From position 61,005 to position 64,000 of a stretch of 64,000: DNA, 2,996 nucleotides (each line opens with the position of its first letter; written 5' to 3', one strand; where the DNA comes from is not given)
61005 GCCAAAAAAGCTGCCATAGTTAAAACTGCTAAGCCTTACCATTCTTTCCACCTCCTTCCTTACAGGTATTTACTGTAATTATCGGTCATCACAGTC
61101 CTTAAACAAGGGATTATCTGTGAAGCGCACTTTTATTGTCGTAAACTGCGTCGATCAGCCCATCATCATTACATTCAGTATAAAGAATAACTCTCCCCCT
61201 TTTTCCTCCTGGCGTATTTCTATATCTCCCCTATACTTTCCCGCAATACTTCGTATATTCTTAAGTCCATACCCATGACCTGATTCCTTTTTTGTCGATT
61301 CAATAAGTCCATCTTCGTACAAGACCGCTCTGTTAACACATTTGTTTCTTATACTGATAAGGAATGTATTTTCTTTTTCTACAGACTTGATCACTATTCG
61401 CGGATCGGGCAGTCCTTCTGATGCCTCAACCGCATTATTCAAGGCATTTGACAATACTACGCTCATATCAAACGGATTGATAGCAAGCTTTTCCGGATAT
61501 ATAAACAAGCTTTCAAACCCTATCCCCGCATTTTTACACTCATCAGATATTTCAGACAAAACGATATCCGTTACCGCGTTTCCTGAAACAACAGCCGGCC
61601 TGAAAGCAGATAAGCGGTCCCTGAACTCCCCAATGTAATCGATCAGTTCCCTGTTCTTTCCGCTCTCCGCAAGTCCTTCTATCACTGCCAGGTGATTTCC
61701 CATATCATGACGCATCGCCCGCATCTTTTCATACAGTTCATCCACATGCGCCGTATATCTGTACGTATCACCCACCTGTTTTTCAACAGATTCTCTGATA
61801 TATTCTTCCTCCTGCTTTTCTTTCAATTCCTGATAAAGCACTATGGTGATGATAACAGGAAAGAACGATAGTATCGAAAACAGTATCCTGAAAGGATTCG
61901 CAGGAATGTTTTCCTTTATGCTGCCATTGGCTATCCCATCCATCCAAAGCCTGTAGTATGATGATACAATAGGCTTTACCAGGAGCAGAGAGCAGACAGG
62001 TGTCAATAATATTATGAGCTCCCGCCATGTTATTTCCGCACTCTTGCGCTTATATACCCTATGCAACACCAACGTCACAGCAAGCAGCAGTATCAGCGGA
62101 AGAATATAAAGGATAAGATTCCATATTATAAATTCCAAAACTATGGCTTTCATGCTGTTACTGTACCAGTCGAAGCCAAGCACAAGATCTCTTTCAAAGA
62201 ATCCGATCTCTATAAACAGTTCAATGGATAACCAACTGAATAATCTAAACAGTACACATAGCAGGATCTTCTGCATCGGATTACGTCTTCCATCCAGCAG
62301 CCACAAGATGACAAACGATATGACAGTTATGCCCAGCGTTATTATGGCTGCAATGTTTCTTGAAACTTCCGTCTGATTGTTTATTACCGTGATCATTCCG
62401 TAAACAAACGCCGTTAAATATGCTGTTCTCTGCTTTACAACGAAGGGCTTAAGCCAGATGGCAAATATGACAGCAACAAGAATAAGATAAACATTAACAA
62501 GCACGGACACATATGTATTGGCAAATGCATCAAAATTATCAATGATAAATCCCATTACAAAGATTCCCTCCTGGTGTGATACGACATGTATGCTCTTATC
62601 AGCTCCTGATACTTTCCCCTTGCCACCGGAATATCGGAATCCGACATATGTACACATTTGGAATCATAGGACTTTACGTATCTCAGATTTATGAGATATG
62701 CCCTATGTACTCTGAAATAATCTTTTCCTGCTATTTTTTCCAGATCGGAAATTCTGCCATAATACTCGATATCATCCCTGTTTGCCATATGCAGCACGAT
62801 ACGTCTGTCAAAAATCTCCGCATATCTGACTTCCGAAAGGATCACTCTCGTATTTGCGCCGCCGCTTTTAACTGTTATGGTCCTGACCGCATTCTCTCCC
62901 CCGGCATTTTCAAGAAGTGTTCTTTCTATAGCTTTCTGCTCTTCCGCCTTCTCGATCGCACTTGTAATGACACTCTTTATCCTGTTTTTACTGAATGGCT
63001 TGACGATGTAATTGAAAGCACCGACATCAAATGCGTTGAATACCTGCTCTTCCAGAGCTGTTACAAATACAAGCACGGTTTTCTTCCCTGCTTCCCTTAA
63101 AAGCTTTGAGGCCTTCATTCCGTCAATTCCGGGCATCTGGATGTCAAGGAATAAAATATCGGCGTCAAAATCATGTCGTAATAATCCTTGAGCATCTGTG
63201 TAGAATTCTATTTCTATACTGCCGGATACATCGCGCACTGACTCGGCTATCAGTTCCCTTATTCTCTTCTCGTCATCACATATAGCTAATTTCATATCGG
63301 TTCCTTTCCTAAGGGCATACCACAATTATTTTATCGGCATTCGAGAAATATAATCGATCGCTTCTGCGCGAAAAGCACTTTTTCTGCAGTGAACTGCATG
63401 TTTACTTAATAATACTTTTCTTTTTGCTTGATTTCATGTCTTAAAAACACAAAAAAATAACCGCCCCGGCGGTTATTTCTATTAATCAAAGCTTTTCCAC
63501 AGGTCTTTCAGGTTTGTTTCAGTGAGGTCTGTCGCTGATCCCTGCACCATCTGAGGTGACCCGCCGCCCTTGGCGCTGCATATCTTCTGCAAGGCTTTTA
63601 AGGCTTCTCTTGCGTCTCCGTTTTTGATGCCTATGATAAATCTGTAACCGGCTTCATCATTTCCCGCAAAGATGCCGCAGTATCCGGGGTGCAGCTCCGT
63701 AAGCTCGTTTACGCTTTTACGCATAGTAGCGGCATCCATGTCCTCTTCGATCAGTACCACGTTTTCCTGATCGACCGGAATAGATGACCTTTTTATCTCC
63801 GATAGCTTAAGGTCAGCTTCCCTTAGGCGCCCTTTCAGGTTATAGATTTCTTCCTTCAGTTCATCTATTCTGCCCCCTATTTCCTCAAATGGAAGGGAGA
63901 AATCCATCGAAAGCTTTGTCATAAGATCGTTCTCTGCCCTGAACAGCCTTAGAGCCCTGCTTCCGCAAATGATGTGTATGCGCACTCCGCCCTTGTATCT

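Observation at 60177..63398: A three-promoter regulon combining LytTR-type direct repeats with a sigma28-like -10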

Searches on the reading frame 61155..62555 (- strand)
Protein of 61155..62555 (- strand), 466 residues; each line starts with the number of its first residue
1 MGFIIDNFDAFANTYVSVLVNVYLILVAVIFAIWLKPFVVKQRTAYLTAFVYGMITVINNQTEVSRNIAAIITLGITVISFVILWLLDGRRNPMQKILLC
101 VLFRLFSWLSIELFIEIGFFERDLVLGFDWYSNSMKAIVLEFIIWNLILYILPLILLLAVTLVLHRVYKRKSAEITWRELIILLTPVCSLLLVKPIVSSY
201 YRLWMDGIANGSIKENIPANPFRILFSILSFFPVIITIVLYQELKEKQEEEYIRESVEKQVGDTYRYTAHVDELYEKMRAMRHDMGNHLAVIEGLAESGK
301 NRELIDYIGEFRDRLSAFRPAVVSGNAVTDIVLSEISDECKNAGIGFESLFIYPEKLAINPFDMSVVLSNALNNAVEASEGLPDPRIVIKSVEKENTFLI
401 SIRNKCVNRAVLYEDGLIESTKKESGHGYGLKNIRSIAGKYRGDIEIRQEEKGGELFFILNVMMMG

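Call 4: search_protein_families(library=pfam, proteins=[window:61155-62555:-], max_evalue=0.01)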
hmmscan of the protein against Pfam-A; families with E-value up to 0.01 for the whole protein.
window:61155-62555:- (466 aa): 3 families
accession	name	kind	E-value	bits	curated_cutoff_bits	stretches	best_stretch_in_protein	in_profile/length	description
PF14501.12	HATPase_c_5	-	1.2e-22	80.1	22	1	359-462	1-99/102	GHKL domain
PF02518.31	HATPase_c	-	4.6e-07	30.7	26.4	1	365-458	7-104/111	Histidine kinase-, DNA gyrase B-, and HSP90-like ATPase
PF14689.11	SPOB_a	-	6.9e-07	29.2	28.1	1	264-310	2-48/62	Sensor_kinase_SpoOB-type, alpha-helical domain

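Call 6: search_protein_families(library=ncbifam, proteins=[window:61155-62555:-], max_evalue=1)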
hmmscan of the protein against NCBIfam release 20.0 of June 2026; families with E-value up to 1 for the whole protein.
window:61155-62555:- (466 aa): 9 families
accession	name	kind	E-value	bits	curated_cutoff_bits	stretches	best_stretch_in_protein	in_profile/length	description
NF046015.1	HisKinAgrCStaph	equivalog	4.7e-10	39.2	500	2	355-438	309-393/414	quorum-sensing sensor histidine kinase AgrC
NF008298.1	PRK11086.1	subfamily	4.8e-05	22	520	1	276-459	331-521/529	DcuS/MalK family sensor histidine kinase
NF008468.0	PRK11360.1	equivalog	0.00035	19.1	646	1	357-459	500-604/616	two-component system sensor histidine kinase AtoS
NF047794.1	HisKinPtgB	equivalog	0.016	13.5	1000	1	364-447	556-639/656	two-component system sensor histidine kinase PgtB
NF053520.1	HK_Porph_FimS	equivalog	0.035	12.4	600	1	364-457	510-611/618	sensor histidine kinase FimS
NF007898.0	PRK10604.1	equivalog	0.078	12.1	478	1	422-458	382-418/433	two-component system sensor histidine kinase RstB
TIGR01386.1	cztS_silS_copS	subfamily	0.088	11.8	292.55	1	367-461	357-455/457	heavy metal sensor histidine kinase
NF008312.0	PRK11100.1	equivalog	0.14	11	356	1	330-454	336-465/477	two-component system sensor histidine kinase CreC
NF011627.0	PRK15053.1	equivalog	0.65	8.5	656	1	352-459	423-535/552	sensor histidine kinase DpiB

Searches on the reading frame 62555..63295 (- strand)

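Call 4: search_protein_families(library=pfam, proteins=[window:62555-63295:-], max_evalue=0.01)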
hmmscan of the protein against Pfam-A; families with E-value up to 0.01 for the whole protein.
window:62555-63295:- (246 aa): 2 families
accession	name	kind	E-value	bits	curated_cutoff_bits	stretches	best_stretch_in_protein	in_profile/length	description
PF00072.30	Response_reg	-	6e-18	65.5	30.2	1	4-110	2-110/111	Response regulator receiver domain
PF04397.21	LytTR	-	1.4e-12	48.1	22.6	1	151-233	6-94/98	LytTr DNA-binding domain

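Call 6: search_protein_families(library=ncbifam, proteins=[window:62555-63295:-], max_evalue=1)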
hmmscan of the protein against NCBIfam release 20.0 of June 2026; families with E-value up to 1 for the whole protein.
window:62555-63295:- (246 aa): 89 families (the best 25 are shown)
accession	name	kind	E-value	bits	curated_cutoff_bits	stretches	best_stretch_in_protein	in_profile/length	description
NF008677.0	PRK11697.1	equivalog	3.6e-19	69.1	246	1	1-227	2-226/238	two-component system response regulator BtsR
NF046049.1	quorum_RR_AgrA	equivalog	1.4e-15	57.5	400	1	1-213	1-216/238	quorum-sensing response regulator AgrA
NF010684.1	PRK14084.1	equivalog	8.6e-15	55.1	375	1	36-211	40-221/254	response regulator transcription factor LytR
NF008469.0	PRK11361.1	equivalog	2.9e-14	52.6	714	1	3-122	7-128/461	acetoacetate metabolism transcriptional regulator AtoC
NF053854.1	RespRegPhoBBctds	equivalog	9.7e-14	51.3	270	1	5-125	3-126/225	two-component system response regulator PhoB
NF051850.1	RespRegRprY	equivalog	4.3e-12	45.9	370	1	1-126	5-132/234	response regulator transcription factor RprY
NF006900.1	PRK09390.1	equivalog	3.4e-11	43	255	1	4-123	8-129/203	response regulator FixJ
TIGR01818.1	ntrC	equivalog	4.4e-11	42.2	558.6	1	5-125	3-125/463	nitrogen regulation protein NR(I)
NF007005.1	PRK09468.1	equivalog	4.8e-11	42.5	331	1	2-116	5-121/237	osmolarity response regulator transcription factor OmpR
NF045944.1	ResRegRpaBCyano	equivalog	6.1e-11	42.1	330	1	5-124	2-122/229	response regulator transcription factor RpaB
TIGR01387.1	cztR_silR_copR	subfamily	1.3e-10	41.4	279.2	1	5-122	3-122/218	heavy metal response regulator transcription factor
NF041880.1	EPS_EpsF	equivalog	1.8e-10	40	900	1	37-126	34-126/492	response regulator EpsF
NF041367.1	CheY_Halo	equivalog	2.3e-10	40.8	200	1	5-112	3-112/114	chemotaxis protein CheY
NF041733.1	resp_reg_CseB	equivalog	6.1e-10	38.9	350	1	37-170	36-171/228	two-component system response regulator CseB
TIGR02154.1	PhoB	equivalog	7.5e-10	38.5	296.2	1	3-125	5-131/226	phosphate regulon transcriptional regulator PhoB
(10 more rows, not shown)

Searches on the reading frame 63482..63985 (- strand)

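Call 4: search_protein_families(library=pfam, proteins=[window:63482-63985:-], max_evalue=0.01)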
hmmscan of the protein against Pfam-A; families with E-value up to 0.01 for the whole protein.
window:63482-63985:- (167 aa): 1 family
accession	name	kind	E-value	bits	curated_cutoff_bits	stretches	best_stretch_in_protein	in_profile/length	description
PF02272.25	DHHA1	-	0.00028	21.7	25.9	1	78-164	7-94/102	DHHA1 domain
